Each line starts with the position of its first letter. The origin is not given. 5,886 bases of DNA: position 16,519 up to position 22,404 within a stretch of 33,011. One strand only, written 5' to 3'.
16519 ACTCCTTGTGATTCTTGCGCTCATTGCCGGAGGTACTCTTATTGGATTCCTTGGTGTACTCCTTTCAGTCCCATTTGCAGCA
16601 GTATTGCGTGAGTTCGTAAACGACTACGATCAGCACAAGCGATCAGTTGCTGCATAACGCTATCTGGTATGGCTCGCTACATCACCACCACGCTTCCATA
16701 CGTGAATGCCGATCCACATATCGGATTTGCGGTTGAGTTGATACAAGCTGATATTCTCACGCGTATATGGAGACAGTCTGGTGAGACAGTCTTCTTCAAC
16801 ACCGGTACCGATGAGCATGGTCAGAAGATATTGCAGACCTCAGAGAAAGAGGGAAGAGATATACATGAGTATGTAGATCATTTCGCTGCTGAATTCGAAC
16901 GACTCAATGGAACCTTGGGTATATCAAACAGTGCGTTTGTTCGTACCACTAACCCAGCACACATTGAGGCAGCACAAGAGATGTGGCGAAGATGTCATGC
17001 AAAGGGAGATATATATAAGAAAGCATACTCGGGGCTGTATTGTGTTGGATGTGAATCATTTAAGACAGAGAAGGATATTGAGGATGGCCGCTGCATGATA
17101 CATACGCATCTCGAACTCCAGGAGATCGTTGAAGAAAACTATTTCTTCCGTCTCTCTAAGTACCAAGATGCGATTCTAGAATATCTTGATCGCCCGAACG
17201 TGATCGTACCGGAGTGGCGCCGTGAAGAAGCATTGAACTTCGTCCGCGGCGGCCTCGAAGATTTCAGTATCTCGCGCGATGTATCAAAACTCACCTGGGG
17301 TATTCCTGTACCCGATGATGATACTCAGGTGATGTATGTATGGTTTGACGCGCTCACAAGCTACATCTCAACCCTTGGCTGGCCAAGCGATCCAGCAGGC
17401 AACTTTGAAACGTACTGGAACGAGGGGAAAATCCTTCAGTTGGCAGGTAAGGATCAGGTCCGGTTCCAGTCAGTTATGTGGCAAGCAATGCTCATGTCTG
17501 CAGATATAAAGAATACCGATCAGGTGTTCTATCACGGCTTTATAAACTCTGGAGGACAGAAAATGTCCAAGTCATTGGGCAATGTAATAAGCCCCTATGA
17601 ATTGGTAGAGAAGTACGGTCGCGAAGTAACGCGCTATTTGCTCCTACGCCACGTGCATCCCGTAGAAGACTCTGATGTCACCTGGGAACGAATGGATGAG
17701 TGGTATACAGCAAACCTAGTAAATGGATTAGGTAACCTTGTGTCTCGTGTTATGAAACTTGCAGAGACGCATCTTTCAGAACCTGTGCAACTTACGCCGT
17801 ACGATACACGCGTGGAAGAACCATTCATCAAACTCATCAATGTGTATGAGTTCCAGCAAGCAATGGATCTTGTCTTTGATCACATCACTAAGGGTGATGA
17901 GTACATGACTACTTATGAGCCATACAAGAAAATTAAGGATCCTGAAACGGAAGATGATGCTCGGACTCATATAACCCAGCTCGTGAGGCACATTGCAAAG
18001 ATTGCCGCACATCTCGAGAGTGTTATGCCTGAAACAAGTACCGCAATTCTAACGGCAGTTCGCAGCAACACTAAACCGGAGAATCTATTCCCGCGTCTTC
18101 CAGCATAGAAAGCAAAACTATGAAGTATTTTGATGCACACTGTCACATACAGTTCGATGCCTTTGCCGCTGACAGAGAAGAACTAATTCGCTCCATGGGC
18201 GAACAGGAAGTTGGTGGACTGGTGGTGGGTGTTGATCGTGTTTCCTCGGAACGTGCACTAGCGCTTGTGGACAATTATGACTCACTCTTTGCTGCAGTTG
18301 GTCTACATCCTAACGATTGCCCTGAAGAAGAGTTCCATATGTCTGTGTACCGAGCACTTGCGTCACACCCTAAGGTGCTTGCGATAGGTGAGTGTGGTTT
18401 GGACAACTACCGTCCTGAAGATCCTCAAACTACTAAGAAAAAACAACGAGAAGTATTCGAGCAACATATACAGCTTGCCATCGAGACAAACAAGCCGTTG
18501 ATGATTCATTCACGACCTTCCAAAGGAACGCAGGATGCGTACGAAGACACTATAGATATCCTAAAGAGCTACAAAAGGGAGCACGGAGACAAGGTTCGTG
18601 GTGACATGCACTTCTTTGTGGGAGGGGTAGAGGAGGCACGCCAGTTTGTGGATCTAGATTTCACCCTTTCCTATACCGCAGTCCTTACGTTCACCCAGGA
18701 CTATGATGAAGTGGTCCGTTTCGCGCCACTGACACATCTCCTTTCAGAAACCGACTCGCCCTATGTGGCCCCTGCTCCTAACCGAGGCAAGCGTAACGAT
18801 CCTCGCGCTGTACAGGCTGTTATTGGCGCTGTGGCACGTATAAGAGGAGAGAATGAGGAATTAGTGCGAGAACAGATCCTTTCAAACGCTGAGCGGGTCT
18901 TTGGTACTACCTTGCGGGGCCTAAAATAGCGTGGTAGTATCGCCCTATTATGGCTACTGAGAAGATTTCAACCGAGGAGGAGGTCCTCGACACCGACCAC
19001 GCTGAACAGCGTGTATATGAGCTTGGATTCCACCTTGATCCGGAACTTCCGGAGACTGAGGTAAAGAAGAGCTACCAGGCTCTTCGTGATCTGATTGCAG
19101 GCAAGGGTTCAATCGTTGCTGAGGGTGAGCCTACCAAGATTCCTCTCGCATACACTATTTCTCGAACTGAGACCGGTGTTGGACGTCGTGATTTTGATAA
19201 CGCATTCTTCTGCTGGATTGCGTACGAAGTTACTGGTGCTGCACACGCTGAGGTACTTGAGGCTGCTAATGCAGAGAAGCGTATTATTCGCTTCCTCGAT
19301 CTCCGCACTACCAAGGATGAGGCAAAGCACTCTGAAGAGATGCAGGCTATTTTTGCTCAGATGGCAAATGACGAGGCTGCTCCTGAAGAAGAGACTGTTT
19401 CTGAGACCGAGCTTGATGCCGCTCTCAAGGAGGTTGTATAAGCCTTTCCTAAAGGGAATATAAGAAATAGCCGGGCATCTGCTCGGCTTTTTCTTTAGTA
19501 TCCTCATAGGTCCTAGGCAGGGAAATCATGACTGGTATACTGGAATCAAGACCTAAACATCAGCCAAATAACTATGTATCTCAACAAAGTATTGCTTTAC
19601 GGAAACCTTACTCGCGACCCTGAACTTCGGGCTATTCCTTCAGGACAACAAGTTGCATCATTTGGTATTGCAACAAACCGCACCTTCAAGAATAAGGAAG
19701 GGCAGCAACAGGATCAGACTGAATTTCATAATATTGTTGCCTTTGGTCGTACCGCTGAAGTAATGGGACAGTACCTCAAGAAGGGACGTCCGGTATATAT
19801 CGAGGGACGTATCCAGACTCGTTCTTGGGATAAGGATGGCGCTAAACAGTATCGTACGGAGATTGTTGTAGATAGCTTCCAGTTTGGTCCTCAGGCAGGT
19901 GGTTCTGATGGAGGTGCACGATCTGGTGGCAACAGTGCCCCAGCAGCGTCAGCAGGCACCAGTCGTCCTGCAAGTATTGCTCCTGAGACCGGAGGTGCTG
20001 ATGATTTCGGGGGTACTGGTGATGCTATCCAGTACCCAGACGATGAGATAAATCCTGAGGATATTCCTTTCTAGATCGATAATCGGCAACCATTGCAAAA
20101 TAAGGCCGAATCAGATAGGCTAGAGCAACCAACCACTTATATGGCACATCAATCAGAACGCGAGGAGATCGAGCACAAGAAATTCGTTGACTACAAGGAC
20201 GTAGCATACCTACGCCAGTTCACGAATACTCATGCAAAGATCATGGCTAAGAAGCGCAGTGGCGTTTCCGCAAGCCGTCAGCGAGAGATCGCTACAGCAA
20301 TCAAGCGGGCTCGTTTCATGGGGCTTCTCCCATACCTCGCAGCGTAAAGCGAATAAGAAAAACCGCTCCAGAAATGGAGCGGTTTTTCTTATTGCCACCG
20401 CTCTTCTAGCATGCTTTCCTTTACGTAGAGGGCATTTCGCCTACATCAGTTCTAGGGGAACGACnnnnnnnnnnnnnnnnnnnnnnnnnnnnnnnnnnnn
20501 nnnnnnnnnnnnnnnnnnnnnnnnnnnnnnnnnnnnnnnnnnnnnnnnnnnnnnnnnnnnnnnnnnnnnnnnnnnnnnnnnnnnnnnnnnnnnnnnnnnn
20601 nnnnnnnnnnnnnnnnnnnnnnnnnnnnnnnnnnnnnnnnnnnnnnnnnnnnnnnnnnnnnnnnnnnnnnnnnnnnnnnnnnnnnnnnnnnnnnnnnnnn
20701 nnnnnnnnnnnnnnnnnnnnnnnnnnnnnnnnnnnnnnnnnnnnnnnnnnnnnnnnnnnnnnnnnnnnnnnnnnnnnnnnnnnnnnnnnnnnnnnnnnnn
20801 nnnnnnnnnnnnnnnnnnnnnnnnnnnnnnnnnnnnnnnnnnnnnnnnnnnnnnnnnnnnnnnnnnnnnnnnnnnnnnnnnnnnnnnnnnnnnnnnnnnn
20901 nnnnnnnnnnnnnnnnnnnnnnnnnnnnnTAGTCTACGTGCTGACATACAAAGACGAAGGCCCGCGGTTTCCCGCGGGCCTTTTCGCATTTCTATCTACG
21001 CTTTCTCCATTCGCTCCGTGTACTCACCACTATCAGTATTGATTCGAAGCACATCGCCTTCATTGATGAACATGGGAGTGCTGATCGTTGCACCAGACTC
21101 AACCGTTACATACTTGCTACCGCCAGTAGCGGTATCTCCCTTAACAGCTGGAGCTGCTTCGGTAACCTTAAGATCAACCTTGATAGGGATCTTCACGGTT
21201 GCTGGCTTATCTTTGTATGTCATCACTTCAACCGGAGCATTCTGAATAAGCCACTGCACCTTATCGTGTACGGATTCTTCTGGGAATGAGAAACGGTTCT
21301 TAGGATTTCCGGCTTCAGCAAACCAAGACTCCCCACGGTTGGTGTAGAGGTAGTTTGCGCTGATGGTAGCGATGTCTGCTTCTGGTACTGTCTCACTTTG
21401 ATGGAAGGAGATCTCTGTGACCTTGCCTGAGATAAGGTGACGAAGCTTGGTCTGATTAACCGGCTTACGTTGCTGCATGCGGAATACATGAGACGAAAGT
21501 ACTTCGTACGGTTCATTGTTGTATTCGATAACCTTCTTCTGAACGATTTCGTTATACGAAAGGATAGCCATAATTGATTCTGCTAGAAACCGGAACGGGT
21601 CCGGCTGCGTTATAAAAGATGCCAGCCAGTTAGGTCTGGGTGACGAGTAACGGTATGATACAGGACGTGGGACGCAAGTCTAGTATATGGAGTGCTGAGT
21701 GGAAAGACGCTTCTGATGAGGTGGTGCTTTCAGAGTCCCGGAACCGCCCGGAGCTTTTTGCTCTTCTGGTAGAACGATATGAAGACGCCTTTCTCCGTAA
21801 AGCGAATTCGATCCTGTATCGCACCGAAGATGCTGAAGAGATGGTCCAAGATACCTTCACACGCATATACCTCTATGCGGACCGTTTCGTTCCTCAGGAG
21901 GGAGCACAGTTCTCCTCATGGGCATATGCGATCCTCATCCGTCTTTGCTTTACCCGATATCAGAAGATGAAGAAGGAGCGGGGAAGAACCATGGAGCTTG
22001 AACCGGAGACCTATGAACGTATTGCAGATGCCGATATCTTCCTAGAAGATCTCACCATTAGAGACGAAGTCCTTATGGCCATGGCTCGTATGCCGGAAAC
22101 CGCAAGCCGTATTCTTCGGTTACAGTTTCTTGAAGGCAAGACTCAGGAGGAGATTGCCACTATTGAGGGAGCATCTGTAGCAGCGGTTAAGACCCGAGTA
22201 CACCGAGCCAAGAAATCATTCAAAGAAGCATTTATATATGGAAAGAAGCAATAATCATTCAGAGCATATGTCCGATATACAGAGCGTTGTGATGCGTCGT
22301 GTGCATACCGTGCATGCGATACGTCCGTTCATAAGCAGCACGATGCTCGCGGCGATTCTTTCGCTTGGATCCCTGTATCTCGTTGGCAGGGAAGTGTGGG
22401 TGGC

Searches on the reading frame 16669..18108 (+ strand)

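Call 27: search_protein_families(library=pfam, proteins=[window:16669-18108:+], max_evalue=0.0001)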
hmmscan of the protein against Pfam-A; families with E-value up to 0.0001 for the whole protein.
window:16669-18108:+ (479 aa): 4 families
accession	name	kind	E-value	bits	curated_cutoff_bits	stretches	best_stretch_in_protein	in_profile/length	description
PF09334.17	tRNA-synt_1g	-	2.7e-95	319.9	20.1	2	135-362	162-391/391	tRNA synthetases class I (M)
PF00133.28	tRNA-synt_1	-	6.4e-33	114.5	22.7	2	218-331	295-407/414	tRNA synthetases class I (I, L, M and V)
PF01406.26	tRNA-synt_1e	-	1.1e-14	55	27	2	12-152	19-152/301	tRNA synthetases class I (C) catalytic domain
PF01921.24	tRNA-synt_1f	-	1.4e-06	28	27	1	259-336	240-319/360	tRNA synthetases class I (K)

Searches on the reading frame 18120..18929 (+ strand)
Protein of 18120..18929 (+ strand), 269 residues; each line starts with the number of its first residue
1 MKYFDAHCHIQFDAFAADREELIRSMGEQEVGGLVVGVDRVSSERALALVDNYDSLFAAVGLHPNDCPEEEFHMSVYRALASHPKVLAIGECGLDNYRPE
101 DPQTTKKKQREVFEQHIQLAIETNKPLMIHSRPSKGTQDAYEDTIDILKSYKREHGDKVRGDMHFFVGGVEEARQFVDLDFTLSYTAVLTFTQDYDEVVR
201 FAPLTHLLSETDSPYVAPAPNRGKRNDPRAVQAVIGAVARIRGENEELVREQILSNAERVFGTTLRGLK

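Call 27: search_protein_families(library=pfam, proteins=[window:18120-18929:+], max_evalue=0.0001)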
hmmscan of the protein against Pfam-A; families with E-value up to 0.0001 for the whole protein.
window:18120-18929:+ (269 aa): 1 family
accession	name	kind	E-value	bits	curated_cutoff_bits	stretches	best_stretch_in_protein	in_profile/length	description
PF01026.27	TatD_DNase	-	8.7e-69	232.1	27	1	4-262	1-253/253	TatD related DNase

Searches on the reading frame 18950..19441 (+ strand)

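Call 27: search_protein_families(library=pfam, proteins=[window:18950-19441:+], max_evalue=0.0001)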
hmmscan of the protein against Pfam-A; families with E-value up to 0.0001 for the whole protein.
window:18950-19441:+ (163 aa): 1 family
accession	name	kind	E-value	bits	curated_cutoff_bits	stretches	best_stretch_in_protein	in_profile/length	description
PF01250.22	Ribosomal_S6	-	7.1e-08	33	27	1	23-116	2-87/90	Ribosomal protein S6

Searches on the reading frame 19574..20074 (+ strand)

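Call 27: search_protein_families(library=pfam, proteins=[window:19574-20074:+], max_evalue=0.0001)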
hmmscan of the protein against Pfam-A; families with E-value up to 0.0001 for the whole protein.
window:19574-20074:+ (166 aa): 1 family
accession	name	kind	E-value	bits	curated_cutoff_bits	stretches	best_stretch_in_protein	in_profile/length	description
PF00436.31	SSB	-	4.4e-37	126.7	26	1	3-104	1-103/104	Single-strand binding protein family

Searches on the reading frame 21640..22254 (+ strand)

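Call 27: search_protein_families(library=pfam, proteins=[window:21640-22254:+], max_evalue=0.0001)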
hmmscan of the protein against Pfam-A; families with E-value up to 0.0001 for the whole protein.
window:21640-22254:+ (204 aa): 3 families
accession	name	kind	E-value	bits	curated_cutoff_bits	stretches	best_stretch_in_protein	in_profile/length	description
PF08281.18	Sigma70_r4_2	-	1.1e-13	51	25.7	1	142-192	2-52/54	Sigma-70, region 4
PF04542.20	Sigma70_r2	-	2.5e-11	43.6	24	1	43-109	1-67/71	Sigma-70 region 2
PF04545.22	Sigma70_r4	-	7.7e-08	32.2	24.1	1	147-190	1-44/50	Sigma-70, region 4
